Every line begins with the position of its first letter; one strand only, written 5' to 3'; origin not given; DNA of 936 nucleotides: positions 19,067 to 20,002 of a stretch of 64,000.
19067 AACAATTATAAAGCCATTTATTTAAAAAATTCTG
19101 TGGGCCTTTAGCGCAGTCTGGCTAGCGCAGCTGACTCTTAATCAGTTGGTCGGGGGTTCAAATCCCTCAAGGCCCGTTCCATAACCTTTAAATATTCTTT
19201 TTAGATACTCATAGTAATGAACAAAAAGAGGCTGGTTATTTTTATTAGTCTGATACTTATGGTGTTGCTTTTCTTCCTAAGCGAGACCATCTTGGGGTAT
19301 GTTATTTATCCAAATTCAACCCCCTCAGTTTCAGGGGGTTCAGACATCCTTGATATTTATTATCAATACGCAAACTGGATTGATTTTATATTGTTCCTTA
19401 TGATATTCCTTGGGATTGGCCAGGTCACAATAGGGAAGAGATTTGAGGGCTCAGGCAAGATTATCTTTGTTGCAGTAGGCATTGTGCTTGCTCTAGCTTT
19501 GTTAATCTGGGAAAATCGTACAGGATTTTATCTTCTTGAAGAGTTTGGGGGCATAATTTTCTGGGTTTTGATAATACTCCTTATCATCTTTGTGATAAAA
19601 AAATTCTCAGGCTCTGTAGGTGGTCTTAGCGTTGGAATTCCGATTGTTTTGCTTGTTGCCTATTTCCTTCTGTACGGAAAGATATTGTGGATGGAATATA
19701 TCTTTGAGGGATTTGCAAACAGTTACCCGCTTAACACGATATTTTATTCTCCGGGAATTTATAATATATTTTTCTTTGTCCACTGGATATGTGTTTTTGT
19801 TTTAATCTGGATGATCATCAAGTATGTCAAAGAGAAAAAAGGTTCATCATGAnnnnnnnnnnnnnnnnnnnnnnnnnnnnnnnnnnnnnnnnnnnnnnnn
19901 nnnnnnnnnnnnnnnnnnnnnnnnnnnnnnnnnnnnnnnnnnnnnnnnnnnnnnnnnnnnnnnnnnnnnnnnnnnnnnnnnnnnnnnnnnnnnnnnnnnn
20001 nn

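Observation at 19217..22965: Translationally coupled operon of a membrane protein, two tiny TM peptides and two large secreted proteins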

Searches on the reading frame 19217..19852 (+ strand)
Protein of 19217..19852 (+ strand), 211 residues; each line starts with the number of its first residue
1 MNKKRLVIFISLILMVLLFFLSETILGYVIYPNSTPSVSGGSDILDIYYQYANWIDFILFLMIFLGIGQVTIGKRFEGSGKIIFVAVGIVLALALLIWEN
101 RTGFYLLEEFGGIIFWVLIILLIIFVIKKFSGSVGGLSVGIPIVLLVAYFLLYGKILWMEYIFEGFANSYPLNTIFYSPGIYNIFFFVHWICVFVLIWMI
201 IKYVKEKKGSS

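Call 4: search_protein_families(library=pfam, proteins=[window:19217-19852:+], max_evalue=1)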
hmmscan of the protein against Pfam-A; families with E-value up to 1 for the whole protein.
window:19217-19852:+ (211 aa): 0 families

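Call 17: find_homologous_proteins(query=window:19217-19852:+, max_evalue=0.01)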
Query window:19217-19852:+ (211 aa): 4 proteins with E <= 0.01 among 721 candidates.
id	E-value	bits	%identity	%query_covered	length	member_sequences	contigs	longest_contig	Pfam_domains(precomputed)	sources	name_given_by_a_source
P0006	6.6e-125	433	98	100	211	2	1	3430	-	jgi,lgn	jgi:hypothetical protein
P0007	1.5e-97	344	75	100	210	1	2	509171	-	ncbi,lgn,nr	ncbi:MAG: hypothetical protein PHG05_01380 [Candidatus Nanoarchaeia archaeon]|nr:hypothetical protei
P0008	4.4e-72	260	60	99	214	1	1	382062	-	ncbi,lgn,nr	ncbi:MAG: hypothetical protein PHE43_00390 [Candidatus Nanoarchaeia archaeon]|nr:hypothetical protei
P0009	5.4e-24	103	44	70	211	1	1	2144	-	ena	-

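Call 19: find_encoding_contigs(protein=P0009, flank=8000, max_places=4)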
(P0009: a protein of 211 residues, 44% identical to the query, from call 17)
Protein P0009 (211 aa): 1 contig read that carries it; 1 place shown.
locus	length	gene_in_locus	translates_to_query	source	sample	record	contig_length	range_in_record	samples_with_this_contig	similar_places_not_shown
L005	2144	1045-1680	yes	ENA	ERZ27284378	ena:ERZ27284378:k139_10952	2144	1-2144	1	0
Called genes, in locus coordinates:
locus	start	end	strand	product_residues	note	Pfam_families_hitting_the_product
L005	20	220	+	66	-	-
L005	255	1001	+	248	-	PF01464:SLT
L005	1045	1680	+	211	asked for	-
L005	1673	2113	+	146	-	-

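Call 44: find_related_loci(query=A1, collection=genome_contigs, flank=7000)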
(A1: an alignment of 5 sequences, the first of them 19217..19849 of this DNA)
Query A1 (211 aa) in genome_contigs; peptide patterns used: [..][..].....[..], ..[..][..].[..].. (x = any residue, [..] = any of these).
61 stretches matched a pattern; 2 encode a relative of the query (tblastn E <= 1e-3); 2 distinct loci.
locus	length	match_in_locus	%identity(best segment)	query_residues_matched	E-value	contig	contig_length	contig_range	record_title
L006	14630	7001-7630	75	1-211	5e-96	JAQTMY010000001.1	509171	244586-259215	MAG: Candidatus Nanoarchaeia archaeon isolate STA_51 NODE_13_length_509171_cov_5.401018_Sandtown_A, whole genome shotgun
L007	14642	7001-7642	60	1-208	1e-78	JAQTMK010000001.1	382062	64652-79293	MAG: Candidatus Nanoarchaeia archaeon isolate STA_39 NODE_35_length_382062_cov_4.958901_Sandtown_A, whole genome shotgun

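Call 46: search_protein_representatives(alignment_id=A1)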
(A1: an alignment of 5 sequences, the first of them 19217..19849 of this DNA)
Query: 5 sequences, 214 profile positions. Proteins with E-value up to 0.001 (for the whole library): 510; up to 1e-10: 94; up to 1e-30: 3. The best 150 are listed.
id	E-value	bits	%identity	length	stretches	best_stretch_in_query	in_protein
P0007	2.8e-101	354.0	-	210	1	1-214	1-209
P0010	5.0e-55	202.9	-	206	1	1-212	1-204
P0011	6.6e-36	140.4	-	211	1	1-209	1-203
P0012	1.6e-26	109.7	-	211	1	2-177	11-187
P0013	8.3e-26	107.4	-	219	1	11-178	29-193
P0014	1.3e-24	103.4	-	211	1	4-210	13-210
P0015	3.1e-23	99.0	-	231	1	3-190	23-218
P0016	6.4e-23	97.9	-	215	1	3-206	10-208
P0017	1.2e-22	97.1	-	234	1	12-210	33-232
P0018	2.7e-22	95.9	-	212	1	2-167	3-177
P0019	5.2e-22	95.0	-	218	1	11-208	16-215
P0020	6.5e-21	91.4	-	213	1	4-198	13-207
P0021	3.6e-20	88.9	-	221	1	3-209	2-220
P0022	7.6e-20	87.9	-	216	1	9-189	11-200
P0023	2.0e-19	86.5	-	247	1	11-207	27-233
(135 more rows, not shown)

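Call 50: search_protein_families(library=pfam, alignment_id=A6, max_evalue=0.001)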
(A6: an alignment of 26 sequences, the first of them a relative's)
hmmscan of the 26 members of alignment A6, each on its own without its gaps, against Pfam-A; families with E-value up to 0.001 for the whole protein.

A. member 1, P0041 (427 aa): 0 families

B. families by the number of members that match (of 26 scanned): 7 families
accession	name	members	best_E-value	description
PF08308.17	PEGA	1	2.5e-09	PEGA domain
PF13620.12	CarboxypepD_reg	1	1.7e-07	Carboxypeptidase regulatory-like domain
PF19077.6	Big_13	1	8.4e-07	Bacterial Ig-like domain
PF06785.16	UPF0242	1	1.8e-05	Uncharacterised protein family (UPF0242) N-terminus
PF04791.21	LMBR1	1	0.00015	LMBR1-like membrane protein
PF16403.11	Bact_surface_Ig-like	1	0.00035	Bacterial surface protein, Ig-like domain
PF04108.17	ATG17_like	1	0.00053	Autophagy protein ATG17-like domain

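Call 51: search_protein_families(library=ncbifam, proteins=[window:19217-19852:+], max_evalue=1)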
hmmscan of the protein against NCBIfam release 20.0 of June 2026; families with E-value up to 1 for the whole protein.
window:19217-19852:+ (211 aa): 1 family
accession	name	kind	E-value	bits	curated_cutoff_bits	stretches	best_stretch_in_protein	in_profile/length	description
NF009991.0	PRK13460.1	equivalog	0.23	11.4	183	1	102-131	7-37/173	F0F1 ATP synthase subunit B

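Call 54: find_related_loci(query=A7, collection=metagenome_contigs, flank=6000)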
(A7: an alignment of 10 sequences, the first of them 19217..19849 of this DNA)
Query A7 (211 aa) in metagenome_contigs; peptide patterns used: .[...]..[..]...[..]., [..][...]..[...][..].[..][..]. (x = any residue, [..] = any of these).
600 stretches matched a pattern (row limit reached: there are more); 19 encode a relative of the query (tblastn E <= 1e-3); 19 distinct loci.
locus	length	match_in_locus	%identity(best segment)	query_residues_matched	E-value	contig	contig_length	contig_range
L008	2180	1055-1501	44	1-147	3e-32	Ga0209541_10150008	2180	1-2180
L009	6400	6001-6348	41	4-111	2e-22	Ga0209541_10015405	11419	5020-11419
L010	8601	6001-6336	40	43-149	3e-20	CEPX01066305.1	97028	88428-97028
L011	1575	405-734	41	43-152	9e-20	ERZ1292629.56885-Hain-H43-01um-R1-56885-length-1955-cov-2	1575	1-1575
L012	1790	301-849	35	17-206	2e-19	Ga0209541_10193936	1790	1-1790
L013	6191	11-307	43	37-132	3e-19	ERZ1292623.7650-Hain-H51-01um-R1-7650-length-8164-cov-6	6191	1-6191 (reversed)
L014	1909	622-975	40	46-173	1e-16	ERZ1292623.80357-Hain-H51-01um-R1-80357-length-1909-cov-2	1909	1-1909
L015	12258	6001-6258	40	43-123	4e-16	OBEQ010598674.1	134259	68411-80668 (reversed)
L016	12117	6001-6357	40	46-164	3e-16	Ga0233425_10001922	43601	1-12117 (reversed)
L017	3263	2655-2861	46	42-109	6e-16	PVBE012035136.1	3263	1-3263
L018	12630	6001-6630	37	1-205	1e-15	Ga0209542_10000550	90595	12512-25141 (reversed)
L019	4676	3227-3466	43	40-118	1e-15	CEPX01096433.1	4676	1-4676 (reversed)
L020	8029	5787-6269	30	40-206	2e-15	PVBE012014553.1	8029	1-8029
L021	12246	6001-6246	45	40-120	1e-12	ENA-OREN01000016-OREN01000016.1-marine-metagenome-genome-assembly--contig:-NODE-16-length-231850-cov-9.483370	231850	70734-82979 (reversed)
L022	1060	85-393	39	41-144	2e-11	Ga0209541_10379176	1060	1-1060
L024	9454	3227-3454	42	39-113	3e-9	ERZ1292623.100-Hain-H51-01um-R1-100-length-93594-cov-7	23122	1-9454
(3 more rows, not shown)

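Call 56: search_protein_families(library=pfam, proteins=[L010:1335-3602:+, L010:3616-5769:+, L018:2772-4898:+, L013:4620-5420:+, L015:5827-7560:+, L024:3736-5817:+, L024:5819-8653:+, L013:3472-4623:+, L018:8071-9360:+, L018:10468-11526:+], max_evalue=0.01)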
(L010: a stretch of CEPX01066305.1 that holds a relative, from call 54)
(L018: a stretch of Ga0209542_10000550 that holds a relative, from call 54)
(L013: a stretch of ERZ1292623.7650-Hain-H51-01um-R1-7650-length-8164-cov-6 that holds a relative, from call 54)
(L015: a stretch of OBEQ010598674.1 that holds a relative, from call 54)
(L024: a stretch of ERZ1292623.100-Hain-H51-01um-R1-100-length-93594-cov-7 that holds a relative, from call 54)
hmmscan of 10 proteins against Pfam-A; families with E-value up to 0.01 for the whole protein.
L010:1335-3602:+ (755 aa): 1 family
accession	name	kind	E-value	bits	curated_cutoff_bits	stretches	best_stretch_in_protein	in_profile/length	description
PF00437.27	T2SSE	-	2.8e-14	53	24.9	1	445-594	132-267/370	Type II/IV secretion system protein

L010:3616-5769:+ (717 aa): 0 families

L018:2772-4898:+ (708 aa): 0 families

L013:4620-5420:+ (266 aa): 0 families

L015:5827-7560:+ (577 aa): 0 families

L024:3736-5817:+ (693 aa): 0 families

L024:5819-8653:+ (944 aa): 0 families

L013:3472-4623:+ (383 aa): 1 family
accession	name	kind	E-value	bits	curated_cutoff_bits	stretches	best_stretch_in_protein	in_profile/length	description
PF00959.24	Phage_lysozyme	-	3.6e-06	27.8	22.3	1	232-359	3-105/125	Phage lysozyme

L018:8071-9360:+ (429 aa): 0 families

L018:10468-11526:+ (352 aa): 1 family
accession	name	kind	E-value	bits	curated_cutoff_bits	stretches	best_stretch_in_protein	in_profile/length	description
PF01551.29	Peptidase_M23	-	3.5e-19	69.2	28.7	1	219-318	2-96/96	Peptidase family M23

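Call 63: search_protein_families(library=pfam, proteins=[L010:3616-5769:+, L018:2772-4898:+, L015:3631-5778:+, L016:3240-5372:+, L024:351-2564:+], max_evalue=10)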
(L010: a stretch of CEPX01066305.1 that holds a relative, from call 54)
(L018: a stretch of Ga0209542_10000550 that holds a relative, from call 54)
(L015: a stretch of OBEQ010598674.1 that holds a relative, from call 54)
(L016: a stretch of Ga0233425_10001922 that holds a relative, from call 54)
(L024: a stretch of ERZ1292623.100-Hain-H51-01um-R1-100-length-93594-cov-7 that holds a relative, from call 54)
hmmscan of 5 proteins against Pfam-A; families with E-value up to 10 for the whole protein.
L010:3616-5769:+ (717 aa): 1 family
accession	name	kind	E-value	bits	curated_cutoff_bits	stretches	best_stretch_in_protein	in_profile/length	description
PF11712.13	Vma12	-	0.16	12.4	25.5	1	539-604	68-125/137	Endoplasmic reticulum-based factor for assembly of V-ATPase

L018:2772-4898:+ (708 aa): 2 families
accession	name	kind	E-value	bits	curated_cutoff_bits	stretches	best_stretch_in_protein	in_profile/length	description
PF09925.14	DUF2157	-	0.017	15.3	32.4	1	257-365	9-109/146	Predicted membrane protein (DUF2157)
PF03839.21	Sec62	-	0.11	12.8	27.8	1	265-323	90-148/191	Translocation protein Sec62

L015:3631-5778:+ (715 aa): 2 families
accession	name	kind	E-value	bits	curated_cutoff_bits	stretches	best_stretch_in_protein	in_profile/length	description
PF18249.6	Ca_bind_SSO6904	-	0.15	12.8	25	1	528-584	22-77/90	Calcium binding protein SSO6904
PF20990.2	DUF2207_C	-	0.23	11.5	33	1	273-344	132-202/247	Predicted membrane protein (DUF2207) C-terminal domain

L016:3240-5372:+ (710 aa): 1 family
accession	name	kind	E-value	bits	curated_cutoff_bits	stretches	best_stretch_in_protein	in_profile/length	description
PF13903.11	Claudin_2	-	0.64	10.2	29.1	1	62-137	62-137/192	PMP-22/EMP/MP20/Claudin tight junction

L024:351-2564:+ (737 aa): 3 families
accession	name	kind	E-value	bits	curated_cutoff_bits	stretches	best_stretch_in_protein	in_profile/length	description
PF10879.14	DUF2674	-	0.054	13.5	27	1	70-93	4-27/61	Protein of unknown function (DUF2674)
PF18497.6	RNase_3_N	-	0.063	13.7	26.8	1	66-101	15-50/95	Ribonuclease III N-terminal domain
PF00482.28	T2SSF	-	5.1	7.5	25.2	1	490-540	4-53/125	Type II secretion system (T2SS), protein F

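Call 65: search_solved_structures(query=A8, max_evalue=10)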
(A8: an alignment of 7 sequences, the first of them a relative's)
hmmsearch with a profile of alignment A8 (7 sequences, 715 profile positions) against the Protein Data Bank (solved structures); distinct sequences matched with E-value up to 10: 13.
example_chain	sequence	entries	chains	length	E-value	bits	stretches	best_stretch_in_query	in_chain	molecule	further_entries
2vt4_A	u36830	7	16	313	0.0071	17.8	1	353-446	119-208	BETA1 ADRENERGIC RECEPTOR | BETA-1 ADRENERGIC RECEPTOR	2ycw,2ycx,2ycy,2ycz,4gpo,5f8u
4bvn_A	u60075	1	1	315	0.0079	17.7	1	353-446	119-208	BETA-1 ADRENERGIC RECEPTOR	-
5a8e_A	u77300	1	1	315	0.008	17.6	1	353-446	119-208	BETA1 ADRENERGIC RECEPTOR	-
2y00_A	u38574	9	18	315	0.0085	17.6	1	353-446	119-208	BETA-1 ADRENERGIC RECEPTOR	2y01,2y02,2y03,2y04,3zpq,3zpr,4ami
6tko_A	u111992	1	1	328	0.018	16.5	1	353-445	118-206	Beta-1 adrenergic receptor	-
8s2t_R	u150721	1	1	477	0.02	16.3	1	354-461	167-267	Beta-1 adrenergic receptor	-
6h7j_A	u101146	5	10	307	0.029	15.8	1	353-445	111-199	Beta-1 adrenergic receptor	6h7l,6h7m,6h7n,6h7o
7jjo_R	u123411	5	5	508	0.048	15.1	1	353-445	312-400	Beta1-Adrenergic Receptor | Endolysin,Endolysin,Beta-1 adrenergic receptor chimera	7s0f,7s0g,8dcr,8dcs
9rx1_A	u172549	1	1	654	0.055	14.9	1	353-444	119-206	Beta-1 adrenergic receptor,Beta-lactamase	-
6ibl_A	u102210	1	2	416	0.056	14.8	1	353-444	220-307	Thioredoxin 1,Beta-1 adrenergic receptor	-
9l84_R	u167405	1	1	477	0.067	14.6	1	353-461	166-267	Beta-1 adrenergic receptor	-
7bu6_A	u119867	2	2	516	0.077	14.4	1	353-461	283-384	Endolysin,Endolysin,Endolysin,Beta-1 adrenergic receptor chimera | Endolysin,Endolysin,Beta-1 adrenergic receptor chimera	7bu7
7bts_A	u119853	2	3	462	0.4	12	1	353-432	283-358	Lysozyme-Beta-1 adrenergic receptor chimera | Endolysin,Beta-1 adrenergic receptor chimera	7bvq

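Call 66: predict_structure(alignment_id=A5)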
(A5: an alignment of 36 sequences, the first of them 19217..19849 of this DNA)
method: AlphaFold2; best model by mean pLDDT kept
length: 211 residues; sequences in the alignment: 36
mean_pLDDT: 78.6   pTM: 0.57
mean pLDDT of the five models: 78.6, 76.9, 74.6, 74.6, 73.1
residues with pLDDT >= 90: 41; 70-90: 123; 50-70: 46; < 50: 1
segments of 3 or more residues with pLDDT < 50: none
pLDDT, mean of each block of 10 residues (from residue 1): 75 75 57 53 77 91 92 84 94 94 82 78 82 79 85 68 57 66 82 90 90 68
secondary structure, 60 per line:
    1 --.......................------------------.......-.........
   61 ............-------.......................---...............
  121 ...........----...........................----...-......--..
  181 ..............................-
elements in order: H3-25 H44-50 H52-72 H80-102 H106-131 H136-162 H171-176 H179-210

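Call 72: fold_search(model_id=the predicted structure, library=pdb)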
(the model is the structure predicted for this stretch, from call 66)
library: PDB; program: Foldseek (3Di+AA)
matches with E <= 10: 17; with E <= 0.001: 0
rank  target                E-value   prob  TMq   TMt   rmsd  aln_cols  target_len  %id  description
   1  7e8j_A                2.9e+00  0.35  0.22  0.23   5.5        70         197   13  Crystal structure of Proteinaceous RNase P (PRORP) from Thermococcus celer (released 2022-03-02)
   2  7e8k_B                3.9e+00  0.23  0.22  0.22   5.2        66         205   12  Crystal structure of Proteinaceous RNase P (PRORP) from Planctomycetes bacterium GWF2_40_8 (released 2022-03-02)
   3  7e8j_B                4.2e+00  0.23  0.21  0.23   5.6        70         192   13  Crystal structure of Proteinaceous RNase P (PRORP) from Thermococcus celer (released 2022-03-02)
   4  7blz_K                5.2e+00  0.57  0.22  0.70   2.4        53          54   13  Red alga C.merolae Photosystem I (released 2022-03-02)
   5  7ar8_f                5.4e+00  0.28  0.21  0.40   7.3        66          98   12  Cryo-EM structure of Arabidopsis thaliana complex-I (closed conformation) (released 2021-12-15)
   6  4rd9_B                5.7e+00  0.12  0.30  0.33  17.7       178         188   11  X-RAY STRUCTURE OF THE APO FORM OF THE AMYLOID PRECURSOR PROTEIN-LIKE PROTEIN 1 (APLP1) E2 DOMAIN (released 2015-03-11)
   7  7aqq_f                6.4e+00  0.35  0.21  0.40   2.6        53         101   15  Cryo-EM structure of Arabidopsis thaliana Complex-I (membrane core) (released 2021-12-08)
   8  7e8k_D                6.7e+00  0.15  0.20  0.21   5.3        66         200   12  Crystal structure of Proteinaceous RNase P (PRORP) from Planctomycetes bacterium GWF2_40_8 (released 2022-03-02)
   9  7vpu_D                7.1e+00  0.06  0.15  0.13  14.5       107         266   11  Crystal structure of the ligand-binding domain of L. thermotolerans Upc2 in complex with ergosterol (released 2022-08-24)
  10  7ar7_f                7.5e+00  0.20  0.21  0.39   6.6        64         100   12  Cryo-EM structure of Arabidopsis thaliana complex-I (open conformation) (released 2022-03-02)
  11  6ulg_N                8.4e+00  0.18  0.21  0.10   4.8        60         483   13  Cryo-EM structure of the FLCN-FNIP2-Rag-Ragulator complex (released 2019-11-20)
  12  3g06                  9.3e+00  0.35  0.23  0.08   6.6        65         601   14  The Salmonella Virulence Effector SspH2 Functions As A Novel E3 Ligase (released 2009-04-07)
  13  5tpt_A                9.3e+00  0.07  0.28  0.29  19.5       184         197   10  The Crystal Structure of Amyloid Precursor-Like Protein 2 (APLP2) E2 Domain (released 2018-06-06)
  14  3umk                  9.3e+00  0.04  0.25  0.23  18.2       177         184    7  X-ray structure of the E2 domain of the human amyloid precursor protein (APP) in complex with copper (released 2012-01-25)
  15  3erm_D                9.8e+00  0.14  0.18  0.51   7.3        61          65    6  The crystal structure of a conserved protein with unknown function from Pseudomonas syringae pv. tomato str. DC3000 (released 2008-10-21)
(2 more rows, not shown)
